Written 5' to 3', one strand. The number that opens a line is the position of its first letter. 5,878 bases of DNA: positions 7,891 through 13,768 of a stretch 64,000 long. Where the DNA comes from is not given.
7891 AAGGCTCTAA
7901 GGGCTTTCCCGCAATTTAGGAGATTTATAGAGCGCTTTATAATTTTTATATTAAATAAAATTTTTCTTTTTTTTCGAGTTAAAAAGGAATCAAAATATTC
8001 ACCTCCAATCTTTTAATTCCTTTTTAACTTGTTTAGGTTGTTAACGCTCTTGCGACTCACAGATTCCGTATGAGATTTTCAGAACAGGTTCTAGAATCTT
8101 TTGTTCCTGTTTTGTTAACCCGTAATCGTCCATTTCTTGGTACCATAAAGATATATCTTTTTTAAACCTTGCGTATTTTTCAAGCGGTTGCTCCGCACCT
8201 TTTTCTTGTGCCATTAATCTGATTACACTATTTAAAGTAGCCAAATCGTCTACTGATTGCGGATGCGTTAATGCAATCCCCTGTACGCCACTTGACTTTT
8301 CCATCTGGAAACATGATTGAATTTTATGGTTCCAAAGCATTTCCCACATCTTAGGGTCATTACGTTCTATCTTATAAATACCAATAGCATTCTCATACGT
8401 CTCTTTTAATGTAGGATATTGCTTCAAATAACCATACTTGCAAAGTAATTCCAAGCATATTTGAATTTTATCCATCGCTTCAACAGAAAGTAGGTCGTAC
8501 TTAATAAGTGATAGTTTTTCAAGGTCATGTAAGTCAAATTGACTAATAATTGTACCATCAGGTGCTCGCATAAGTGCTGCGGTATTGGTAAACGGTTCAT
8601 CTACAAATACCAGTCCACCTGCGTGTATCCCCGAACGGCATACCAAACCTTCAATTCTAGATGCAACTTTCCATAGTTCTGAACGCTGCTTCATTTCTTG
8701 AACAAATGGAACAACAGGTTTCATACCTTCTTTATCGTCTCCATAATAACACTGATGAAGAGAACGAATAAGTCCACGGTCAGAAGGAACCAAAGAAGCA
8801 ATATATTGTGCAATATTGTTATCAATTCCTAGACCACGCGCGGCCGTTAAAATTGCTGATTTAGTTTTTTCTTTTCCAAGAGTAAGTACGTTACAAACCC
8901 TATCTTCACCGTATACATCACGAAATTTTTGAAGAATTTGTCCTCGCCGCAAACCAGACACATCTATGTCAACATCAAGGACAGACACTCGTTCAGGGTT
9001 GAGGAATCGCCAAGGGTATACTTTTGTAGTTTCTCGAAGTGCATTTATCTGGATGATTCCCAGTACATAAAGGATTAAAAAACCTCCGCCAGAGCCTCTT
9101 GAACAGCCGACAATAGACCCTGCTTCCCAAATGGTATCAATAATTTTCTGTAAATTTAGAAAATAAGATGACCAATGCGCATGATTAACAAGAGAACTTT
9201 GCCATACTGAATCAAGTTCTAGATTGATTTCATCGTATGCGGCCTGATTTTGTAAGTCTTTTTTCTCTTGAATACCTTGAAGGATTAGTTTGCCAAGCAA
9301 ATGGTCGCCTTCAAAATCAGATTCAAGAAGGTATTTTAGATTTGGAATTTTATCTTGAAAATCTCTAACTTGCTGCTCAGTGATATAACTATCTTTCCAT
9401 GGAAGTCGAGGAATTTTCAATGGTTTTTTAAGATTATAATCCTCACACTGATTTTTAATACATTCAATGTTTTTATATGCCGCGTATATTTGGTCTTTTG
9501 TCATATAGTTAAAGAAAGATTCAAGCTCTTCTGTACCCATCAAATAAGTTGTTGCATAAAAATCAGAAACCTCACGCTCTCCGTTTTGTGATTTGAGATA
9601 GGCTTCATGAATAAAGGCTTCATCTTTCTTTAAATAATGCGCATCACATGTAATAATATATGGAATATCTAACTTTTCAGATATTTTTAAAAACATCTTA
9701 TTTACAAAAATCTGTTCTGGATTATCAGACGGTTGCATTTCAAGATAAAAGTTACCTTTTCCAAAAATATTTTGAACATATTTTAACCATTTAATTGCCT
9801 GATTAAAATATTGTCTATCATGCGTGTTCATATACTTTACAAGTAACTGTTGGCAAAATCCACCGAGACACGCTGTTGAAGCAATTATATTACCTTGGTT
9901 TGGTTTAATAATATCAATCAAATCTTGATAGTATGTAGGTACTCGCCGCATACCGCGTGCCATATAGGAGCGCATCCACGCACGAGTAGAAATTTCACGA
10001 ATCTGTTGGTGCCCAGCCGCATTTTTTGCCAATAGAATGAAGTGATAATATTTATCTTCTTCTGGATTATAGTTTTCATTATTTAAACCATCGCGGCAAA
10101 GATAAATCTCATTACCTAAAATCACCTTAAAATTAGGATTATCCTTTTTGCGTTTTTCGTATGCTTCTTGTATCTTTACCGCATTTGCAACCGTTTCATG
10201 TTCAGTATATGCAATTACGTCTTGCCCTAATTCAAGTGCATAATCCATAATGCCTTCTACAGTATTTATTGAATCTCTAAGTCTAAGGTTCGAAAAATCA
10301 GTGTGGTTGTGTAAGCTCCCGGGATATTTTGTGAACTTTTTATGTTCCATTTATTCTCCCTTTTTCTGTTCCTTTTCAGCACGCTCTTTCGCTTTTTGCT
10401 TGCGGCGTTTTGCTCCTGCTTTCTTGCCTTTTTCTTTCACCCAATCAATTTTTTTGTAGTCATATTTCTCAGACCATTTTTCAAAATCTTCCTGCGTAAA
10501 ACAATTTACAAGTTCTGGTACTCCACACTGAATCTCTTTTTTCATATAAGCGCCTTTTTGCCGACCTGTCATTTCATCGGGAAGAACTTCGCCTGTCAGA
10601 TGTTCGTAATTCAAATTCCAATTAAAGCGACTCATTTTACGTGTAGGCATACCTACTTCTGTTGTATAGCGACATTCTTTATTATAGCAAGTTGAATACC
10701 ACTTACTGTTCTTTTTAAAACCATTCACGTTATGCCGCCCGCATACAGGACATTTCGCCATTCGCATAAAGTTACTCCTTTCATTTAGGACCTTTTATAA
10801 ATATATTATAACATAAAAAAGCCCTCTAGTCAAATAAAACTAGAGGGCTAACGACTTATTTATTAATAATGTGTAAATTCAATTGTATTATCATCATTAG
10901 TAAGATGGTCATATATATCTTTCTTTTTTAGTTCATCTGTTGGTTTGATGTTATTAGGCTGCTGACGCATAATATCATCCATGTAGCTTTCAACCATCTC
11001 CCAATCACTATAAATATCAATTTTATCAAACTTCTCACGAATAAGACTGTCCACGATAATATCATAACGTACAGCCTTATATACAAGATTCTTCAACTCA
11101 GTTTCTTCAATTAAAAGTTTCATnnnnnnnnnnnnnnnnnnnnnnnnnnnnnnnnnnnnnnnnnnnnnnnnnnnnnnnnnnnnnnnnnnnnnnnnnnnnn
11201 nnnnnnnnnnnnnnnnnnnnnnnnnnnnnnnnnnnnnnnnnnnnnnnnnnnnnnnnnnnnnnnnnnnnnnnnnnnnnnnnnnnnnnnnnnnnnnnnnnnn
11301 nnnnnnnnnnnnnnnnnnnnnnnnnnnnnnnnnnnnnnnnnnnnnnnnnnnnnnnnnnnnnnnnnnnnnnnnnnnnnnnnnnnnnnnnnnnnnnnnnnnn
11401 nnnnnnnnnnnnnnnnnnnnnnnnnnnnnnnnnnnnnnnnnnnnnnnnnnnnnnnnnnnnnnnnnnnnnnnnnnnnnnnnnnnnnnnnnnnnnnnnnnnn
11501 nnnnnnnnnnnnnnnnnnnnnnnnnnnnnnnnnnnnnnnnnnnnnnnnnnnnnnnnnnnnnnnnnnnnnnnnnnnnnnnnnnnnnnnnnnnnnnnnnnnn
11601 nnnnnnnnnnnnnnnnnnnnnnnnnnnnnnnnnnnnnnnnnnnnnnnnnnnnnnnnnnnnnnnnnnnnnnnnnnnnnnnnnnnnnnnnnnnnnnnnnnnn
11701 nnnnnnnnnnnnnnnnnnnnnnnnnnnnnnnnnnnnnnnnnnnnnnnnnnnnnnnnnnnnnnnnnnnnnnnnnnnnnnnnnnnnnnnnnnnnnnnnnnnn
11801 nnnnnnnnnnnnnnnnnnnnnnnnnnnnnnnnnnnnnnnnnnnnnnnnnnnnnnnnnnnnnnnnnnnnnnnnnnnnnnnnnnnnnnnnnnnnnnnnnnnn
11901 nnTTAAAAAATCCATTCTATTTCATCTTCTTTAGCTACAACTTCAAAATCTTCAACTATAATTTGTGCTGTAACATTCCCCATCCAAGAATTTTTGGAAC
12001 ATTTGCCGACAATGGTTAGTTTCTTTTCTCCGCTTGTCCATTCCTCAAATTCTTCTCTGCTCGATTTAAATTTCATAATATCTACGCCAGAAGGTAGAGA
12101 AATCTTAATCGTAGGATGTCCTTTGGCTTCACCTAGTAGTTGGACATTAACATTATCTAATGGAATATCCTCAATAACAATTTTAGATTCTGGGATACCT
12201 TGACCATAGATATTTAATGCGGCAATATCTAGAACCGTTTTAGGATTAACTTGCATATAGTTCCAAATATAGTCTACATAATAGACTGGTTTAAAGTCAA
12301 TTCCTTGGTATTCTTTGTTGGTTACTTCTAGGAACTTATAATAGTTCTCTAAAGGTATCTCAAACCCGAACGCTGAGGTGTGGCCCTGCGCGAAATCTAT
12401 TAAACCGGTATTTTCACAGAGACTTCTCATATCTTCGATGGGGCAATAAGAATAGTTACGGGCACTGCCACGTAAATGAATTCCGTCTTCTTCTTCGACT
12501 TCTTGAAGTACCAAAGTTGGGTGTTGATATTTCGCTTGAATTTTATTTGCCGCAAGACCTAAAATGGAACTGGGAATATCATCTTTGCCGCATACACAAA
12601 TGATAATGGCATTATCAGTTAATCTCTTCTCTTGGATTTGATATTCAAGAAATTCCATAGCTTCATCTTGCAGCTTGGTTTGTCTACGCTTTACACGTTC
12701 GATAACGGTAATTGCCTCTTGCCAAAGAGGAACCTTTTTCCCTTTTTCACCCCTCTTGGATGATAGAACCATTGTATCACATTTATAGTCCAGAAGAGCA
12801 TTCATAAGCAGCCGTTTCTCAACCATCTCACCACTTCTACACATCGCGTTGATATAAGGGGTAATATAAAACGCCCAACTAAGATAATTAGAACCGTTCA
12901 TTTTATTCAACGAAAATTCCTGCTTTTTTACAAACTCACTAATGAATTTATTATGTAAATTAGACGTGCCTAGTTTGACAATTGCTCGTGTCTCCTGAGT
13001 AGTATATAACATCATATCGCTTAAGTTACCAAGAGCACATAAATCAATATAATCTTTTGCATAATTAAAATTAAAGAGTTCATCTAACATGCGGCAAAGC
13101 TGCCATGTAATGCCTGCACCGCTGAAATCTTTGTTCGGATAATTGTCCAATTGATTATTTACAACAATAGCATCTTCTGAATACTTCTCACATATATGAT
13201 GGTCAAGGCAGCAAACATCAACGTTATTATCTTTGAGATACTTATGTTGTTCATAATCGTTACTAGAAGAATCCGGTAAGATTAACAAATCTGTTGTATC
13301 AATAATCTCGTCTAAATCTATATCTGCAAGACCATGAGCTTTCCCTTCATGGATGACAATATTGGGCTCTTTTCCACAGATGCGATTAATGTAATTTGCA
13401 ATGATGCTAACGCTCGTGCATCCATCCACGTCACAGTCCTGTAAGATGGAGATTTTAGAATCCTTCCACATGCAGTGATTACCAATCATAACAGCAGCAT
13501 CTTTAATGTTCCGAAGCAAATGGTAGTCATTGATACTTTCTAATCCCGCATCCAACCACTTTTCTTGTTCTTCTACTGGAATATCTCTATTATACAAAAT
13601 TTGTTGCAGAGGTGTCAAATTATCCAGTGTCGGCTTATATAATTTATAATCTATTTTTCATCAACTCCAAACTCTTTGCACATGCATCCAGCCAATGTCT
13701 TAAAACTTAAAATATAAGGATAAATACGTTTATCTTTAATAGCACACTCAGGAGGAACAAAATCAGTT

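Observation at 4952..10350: dnaE (Pol III alpha) in three exons: one ORF-less intron and one GIY-YIG-bearing intron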

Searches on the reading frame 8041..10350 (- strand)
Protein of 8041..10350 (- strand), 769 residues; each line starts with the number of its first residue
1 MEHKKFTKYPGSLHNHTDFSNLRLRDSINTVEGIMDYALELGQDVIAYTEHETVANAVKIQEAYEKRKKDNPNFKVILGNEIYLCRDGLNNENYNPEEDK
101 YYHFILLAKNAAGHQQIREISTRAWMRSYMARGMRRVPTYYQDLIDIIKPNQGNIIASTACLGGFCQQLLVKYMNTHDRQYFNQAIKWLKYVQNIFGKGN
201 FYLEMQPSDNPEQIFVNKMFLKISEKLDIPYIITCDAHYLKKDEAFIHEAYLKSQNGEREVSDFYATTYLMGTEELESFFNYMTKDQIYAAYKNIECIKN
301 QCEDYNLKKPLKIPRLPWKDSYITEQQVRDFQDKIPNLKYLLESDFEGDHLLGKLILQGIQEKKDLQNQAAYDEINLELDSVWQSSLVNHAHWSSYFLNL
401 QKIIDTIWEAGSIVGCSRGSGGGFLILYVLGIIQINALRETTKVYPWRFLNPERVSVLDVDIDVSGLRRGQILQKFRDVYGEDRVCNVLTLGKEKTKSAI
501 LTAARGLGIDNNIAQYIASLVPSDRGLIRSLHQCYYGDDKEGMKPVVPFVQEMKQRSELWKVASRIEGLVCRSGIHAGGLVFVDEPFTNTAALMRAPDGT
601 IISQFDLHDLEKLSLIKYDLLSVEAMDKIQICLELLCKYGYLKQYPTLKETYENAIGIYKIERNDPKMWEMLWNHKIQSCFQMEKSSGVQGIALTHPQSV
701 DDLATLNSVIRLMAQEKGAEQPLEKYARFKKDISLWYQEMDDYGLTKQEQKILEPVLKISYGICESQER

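Call 5: search_protein_families(library=pfam, proteins=[window:8041-10350:-], max_evalue=0.01)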
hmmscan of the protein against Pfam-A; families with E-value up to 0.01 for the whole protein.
window:8041-10350:- (769 aa): 3 families
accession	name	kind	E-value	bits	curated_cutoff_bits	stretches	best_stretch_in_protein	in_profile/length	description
PF07733.18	DNA_pol3_alpha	-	9.4e-50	170.1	23.9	1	353-621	4-259/260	Bacterial DNA polymerase III alpha NTPase domain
PF02811.25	PHP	-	1e-23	84.9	26.4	1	13-207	2-163/164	PHP domain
PF17657.6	DNA_pol3_finger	-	3.4e-09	36.7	22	1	648-768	12-119/166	Bacterial DNA polymerase III alpha subunit finger domain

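Call 7: search_dna_similar(query=window:8041-10350:-, collection=phages, mode=protein, max_rows=25)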
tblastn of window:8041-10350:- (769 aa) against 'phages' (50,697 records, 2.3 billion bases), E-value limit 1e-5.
Records with a match: 1399; places in all: 1402; records where one place covers at least 80% of the query: 615.
Best place of each record, by identity: <60% 1399.
By first word of the organism name: Pseudomonas 298; Mycobacterium 280; Streptomyces 211; Gordonia 130; Bacillus 99; Staphylococcus 48; Bacteriophage 39; Microbacterium 36; Escherichia 31; Rhodococcus 22; and 52 more.
By host as written in the record: Mycobacterium smegmatis mc2 155 204; Pseudomonas aeruginosa 117; - 95; Pseudomonas aeruginosa PAO1 85; Streptomyces griseus ATCC 10137 81; Gordonia terrae 3612 65; Streptomyces lividans JI 1326 44; Mycobacterium smegmatis mc#155 37; and 222 more.
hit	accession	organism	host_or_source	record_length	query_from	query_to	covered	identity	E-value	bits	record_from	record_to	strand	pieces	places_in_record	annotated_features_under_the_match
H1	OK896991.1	Geobacillus phage GR1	Geobacillus stearothermophilus ATCC ...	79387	10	768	99%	37.9%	1e-159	519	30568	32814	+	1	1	PHP domain-containing protein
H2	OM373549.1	Staphylococcus phage vB_SpsS-DH5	Staphylococcus pseudintermedius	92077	12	768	98%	37.9%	9e-161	522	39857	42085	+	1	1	record has no annotation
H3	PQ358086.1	Arcanobacterium phage TPWB06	Arcanobacterium sp.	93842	12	768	98%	37.6%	1e-160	521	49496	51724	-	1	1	DNA polymerase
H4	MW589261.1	Staphylococcus phage vB-SscS-F1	Mammaliicoccus sciuri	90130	5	768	99%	36.9%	1e-156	510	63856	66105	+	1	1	DNA polymerase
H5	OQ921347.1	Bacillus phage SPbetaL7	Bacillus subtilis BEST7003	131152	14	768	98%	36.8%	7e-156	508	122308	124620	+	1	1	hypothetical protein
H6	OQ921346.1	Bacillus phage SPbetaL6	Bacillus subtilis BEST7003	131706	14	768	98%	36.8%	7e-156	508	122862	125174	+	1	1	hypothetical protein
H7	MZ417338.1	Staphylococcus phage PG-2021_4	Mammaliicoccus sciuri C6854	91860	5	768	99%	36.3%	7e-156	508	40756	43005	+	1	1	record has no annotation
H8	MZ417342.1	Staphylococcus phage PG-2021_68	Mammaliicoccus sciuri C6854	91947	5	768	99%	36.3%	7e-156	508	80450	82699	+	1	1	record has no annotation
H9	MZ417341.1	Staphylococcus phage PG-2021_67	Mammaliicoccus sciuri C6854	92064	5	768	99%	36.3%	7e-156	508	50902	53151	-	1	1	record has no annotation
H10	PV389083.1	Mammaliicoccus phage phi6255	Mammaliicoccus sciuri IVB6255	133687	12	768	98%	36.5%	2e-136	451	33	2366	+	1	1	DNA polymerase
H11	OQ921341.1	Bacillus phage SPbetaL1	Bacillus subtilis BEST7003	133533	14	768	98%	36.3%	6e-154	502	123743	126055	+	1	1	hypothetical protein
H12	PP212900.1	Staphylococcus phage PT1-1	Staphylococcus chromogenes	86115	7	768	99%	36.0%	2e-80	477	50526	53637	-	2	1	hypothetical protein (x4) | HNH homing endonuclease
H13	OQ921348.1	Bacillus phage SPbetaL8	Bacillus subtilis BEST7003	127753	14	768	98%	36.3%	3e-154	503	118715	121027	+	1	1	hypothetical protein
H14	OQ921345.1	Bacillus phage SPbetaL5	Bacillus subtilis BEST7003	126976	14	768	98%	36.3%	3e-153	500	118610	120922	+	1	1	hypothetical protein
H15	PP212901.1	Staphylococcus phage PT1-4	Staphylococcus gallinarum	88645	8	768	99%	35.9%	9e-149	487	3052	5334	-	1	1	DNA polymerase III alpha subunit | hypothetical protein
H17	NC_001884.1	Bacillus phage SPBc2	Bacillus subtilis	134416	14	768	98%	36.2%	2e-153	501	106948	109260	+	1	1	yorL: DNA polymerase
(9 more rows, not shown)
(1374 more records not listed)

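Call 8: get_annotated_region(hit=H17, flank=3000)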
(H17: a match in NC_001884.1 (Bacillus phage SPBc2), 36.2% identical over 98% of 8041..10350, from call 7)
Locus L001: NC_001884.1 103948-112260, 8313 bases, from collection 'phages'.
description: Bacillus phage SPBc2, complete genome.
organism: Bacillus phage SPBc2 (NCBI taxid 2932878)
taxonomy: Viruses; Duplodnaviria; Heunggongvirae; Uroviricota; Caudoviricetes; Spbetavirus; Spbetavirus SPbeta
host: Bacillus subtilis; source: -; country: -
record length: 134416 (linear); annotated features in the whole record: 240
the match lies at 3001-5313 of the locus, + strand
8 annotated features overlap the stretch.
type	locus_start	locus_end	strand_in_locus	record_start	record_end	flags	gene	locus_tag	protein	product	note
CDS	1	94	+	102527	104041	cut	yorI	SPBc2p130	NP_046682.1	replicative DNA helicase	-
CDS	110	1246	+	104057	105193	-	yorJ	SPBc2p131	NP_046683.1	hypothetical protein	-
CDS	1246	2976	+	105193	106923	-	yorK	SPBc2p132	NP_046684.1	RecJ-like ssDNA exonuclease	-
CDS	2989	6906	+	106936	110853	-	yorL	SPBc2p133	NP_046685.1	DNA polymerase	-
CDS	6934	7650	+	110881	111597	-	yorM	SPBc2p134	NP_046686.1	3D domain-containing protein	similar to C-moiety of B. subtilis YabE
CDS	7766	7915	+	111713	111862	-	yorN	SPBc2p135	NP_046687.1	hypothetical protein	-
CDS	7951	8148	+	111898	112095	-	yorO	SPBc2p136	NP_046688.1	hypothetical protein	-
CDS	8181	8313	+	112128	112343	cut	yorP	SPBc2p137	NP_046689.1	YorP family protein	-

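Call 9: get_annotated_region(hit=H1, flank=3000)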
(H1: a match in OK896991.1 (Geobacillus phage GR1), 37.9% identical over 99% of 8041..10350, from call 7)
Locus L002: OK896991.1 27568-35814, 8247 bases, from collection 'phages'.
description: Geobacillus phage GR1, complete genome.
organism: Geobacillus phage GR1 (NCBI taxid 2890879)
taxonomy: Viruses; Duplodnaviria; Heunggongvirae; Uroviricota; Caudoviricetes
host: Geobacillus stearothermophilus ATCC 10149; source: soil from roadside; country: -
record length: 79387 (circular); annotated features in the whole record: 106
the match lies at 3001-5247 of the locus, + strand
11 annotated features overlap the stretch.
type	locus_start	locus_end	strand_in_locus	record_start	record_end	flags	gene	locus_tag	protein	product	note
CDS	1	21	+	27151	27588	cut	-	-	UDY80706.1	P-loop containing nucleoside triphosphate hydrolase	P-loop NTPase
CDS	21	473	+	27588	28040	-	-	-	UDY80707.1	ribonuclease HI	Ribonuclease HI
CDS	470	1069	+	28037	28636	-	-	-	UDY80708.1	oxygen-insensitive NAD(P)H nitroreductase / dihydropteridine reductase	Oxygen-insensitive NAD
CDS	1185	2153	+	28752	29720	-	-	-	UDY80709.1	FAD-dependent thymidylate synthase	-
CDS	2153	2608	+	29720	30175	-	-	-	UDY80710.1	hypothetical protein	-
CDS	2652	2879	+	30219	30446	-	-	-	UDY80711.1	hypothetical protein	-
CDS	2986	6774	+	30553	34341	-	-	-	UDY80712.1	PHP domain-containing protein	-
CDS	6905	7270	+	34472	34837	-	-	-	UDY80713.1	dUTP diphosphatase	-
CDS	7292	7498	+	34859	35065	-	-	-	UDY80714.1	hypothetical protein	-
CDS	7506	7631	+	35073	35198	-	-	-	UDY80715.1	hypothetical protein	-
CDS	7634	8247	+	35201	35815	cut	-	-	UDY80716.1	NUDIX domain-containing protein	-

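Call 10: get_annotated_region(hit=H12, flank=4000)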
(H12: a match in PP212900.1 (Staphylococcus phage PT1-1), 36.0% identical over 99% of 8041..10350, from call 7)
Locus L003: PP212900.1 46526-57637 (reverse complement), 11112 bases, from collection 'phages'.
description: Staphylococcus phage PT1-1, complete genome.
organism: Staphylococcus phage PT1-1 (NCBI taxid 3117430)
taxonomy: Viruses; Duplodnaviria; Heunggongvirae; Uroviricota; Caudoviricetes; Sextaecvirus
host: Staphylococcus chromogenes; source: sewage; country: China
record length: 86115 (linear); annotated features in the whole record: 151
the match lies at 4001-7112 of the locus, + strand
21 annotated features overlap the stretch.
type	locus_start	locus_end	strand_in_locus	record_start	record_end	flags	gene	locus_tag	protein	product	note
CDS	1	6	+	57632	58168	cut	-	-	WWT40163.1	hypothetical protein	rasttk_feature_creation_tool=/opt/patric-common/ runtime/bin/phanotate version Unknown; ...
CDS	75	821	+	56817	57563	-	-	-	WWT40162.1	phosphate starvation-inducible protein PhoH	rasttk_feature_creation_tool=/opt/patric-common/ runtime/bin/phanotate version Unknown; ...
CDS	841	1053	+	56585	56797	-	-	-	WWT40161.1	hypothetical protein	rasttk_feature_creation_tool=/opt/patric-common/ runtime/bin/phanotate version Unknown; ...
CDS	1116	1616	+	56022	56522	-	-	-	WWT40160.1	hypothetical protein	rasttk_feature_creation_tool=/opt/patric-common/ runtime/bin/phanotate version Unknown; ...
CDS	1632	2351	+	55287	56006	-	-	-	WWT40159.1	hypothetical protein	rasttk_feature_creation_tool=/opt/patric-common/ runtime/bin/phanotate version Unknown; ...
CDS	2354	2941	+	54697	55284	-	-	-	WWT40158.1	hypothetical protein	rasttk_feature_creation_tool=/opt/patric-common/ runtime/bin/phanotate version Unknown; ...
CDS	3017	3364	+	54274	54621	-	-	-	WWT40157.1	hypothetical protein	rasttk_feature_creation_tool=/opt/patric-common/ runtime/bin/phanotate version Unknown; ...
CDS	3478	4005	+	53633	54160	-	-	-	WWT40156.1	hypothetical protein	rasttk_feature_creation_tool=/opt/patric-common/ runtime/bin/phanotate version Unknown; ...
CDS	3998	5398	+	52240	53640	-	-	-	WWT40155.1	hypothetical protein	rasttk_feature_creation_tool=/opt/patric-common/ runtime/bin/phanotate version Unknown; ...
CDS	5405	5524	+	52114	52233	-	-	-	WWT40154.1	hypothetical protein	rasttk_feature_creation_tool=/opt/patric-common/ runtime/bin/phanotate version Unknown; ...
CDS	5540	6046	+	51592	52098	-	-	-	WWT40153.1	HNH homing endonuclease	rasttk_feature_creation_tool=/opt/patric-common/ runtime/bin/phanotate version Unknown; ...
CDS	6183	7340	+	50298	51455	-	-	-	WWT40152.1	hypothetical protein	rasttk_feature_creation_tool=/opt/patric-common/ runtime/bin/phanotate version Unknown; ...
CDS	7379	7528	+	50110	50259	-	-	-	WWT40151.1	hypothetical protein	rasttk_feature_creation_tool=/opt/patric-common/ runtime/bin/phanotate version Unknown; ...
CDS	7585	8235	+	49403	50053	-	-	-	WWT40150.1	hypothetical protein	rasttk_feature_creation_tool=/opt/patric-common/ runtime/bin/phanotate version Unknown; ...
CDS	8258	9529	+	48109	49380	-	-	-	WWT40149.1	hypothetical protein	rasttk_feature_creation_tool=/opt/patric-common/ runtime/bin/phanotate version Unknown; ...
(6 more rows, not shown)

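Call 25: find_related_loci(query=window:8041-10350:-, collection=viral_contigs, flank=6000)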
Query window:8041-10350:- (769 aa) in viral_contigs; peptide patterns used: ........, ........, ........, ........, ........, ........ (x = any residue, [..] = any of these).
15 stretches matched a pattern; 14 encode a relative of the query (tblastn E <= 1e-3); 14 distinct loci.
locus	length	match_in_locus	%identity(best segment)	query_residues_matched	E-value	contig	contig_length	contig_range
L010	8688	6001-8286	84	8-769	0e+0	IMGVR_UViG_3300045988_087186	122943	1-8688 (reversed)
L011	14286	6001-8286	84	8-769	0e+0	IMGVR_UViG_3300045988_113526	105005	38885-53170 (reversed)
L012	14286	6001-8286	84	8-769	0e+0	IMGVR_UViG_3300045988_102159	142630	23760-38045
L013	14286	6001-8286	84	8-769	0e+0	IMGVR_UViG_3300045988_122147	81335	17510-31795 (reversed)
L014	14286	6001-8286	84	8-769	0e+0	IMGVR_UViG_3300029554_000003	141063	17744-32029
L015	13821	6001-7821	84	8-614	0e+0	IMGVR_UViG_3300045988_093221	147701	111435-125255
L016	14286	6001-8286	84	8-769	0e+0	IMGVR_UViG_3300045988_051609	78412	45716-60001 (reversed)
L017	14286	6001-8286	84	8-769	0e+0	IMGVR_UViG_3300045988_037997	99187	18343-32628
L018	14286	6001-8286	84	8-769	0e+0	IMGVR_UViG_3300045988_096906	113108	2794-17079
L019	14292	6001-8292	84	6-769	0e+0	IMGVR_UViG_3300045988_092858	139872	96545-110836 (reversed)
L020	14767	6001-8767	81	8-614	0e+0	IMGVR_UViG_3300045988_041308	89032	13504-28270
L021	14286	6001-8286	84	8-769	0e+0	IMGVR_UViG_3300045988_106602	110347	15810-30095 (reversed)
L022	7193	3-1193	81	373-769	0e+0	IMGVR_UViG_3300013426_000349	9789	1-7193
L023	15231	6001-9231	81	8-769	0e+0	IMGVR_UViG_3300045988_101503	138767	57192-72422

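Call 54: search_protein_families(library=phrogs, proteins=[L022:1251-2040:+], max_evalue=0.001)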
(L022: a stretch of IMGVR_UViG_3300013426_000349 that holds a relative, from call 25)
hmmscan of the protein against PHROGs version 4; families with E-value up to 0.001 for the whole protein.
L022:1251-2040:+ (263 aa): 2 families
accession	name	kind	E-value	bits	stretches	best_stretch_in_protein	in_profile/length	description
phrog_4645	-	DNA, RNA and nucleotide metabolism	4.5e-21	76.3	1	23-260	58-300/308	endonuclease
phrog_5046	-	DNA, RNA and nucleotide metabolism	0.00051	21.3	0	69-127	6-74/161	HNH endonuclease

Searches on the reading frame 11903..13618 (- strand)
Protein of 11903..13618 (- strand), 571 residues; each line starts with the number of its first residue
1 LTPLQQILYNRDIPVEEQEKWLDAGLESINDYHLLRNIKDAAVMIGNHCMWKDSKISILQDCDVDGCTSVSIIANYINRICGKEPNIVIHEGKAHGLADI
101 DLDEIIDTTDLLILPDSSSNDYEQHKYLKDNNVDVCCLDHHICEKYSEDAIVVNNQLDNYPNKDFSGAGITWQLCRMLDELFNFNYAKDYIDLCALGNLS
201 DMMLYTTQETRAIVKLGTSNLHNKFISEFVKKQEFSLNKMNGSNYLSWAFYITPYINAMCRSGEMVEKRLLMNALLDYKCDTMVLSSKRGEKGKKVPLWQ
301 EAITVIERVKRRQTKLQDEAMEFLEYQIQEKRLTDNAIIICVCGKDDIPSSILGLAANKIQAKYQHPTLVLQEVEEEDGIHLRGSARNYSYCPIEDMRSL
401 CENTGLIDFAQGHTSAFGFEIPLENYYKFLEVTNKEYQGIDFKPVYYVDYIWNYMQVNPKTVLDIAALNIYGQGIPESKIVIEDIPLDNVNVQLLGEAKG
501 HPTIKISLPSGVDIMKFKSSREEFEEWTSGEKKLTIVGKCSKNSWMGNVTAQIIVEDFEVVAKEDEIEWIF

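Call 54: search_protein_families(library=phrogs, proteins=[window:11903-13618:-], max_evalue=0.001)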
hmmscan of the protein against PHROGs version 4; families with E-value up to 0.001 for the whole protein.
window:11903-13618:- (571 aa): 2 families
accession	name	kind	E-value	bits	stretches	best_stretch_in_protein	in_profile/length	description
phrog_2484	-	DNA, RNA and nucleotide metabolism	5.8e-135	452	1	3-564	15-562/564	RecJ-like ssDNA exonuclease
phrog_4771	-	other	1.2e-05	25.6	1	108-224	60-167/363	DHH phosphoesterase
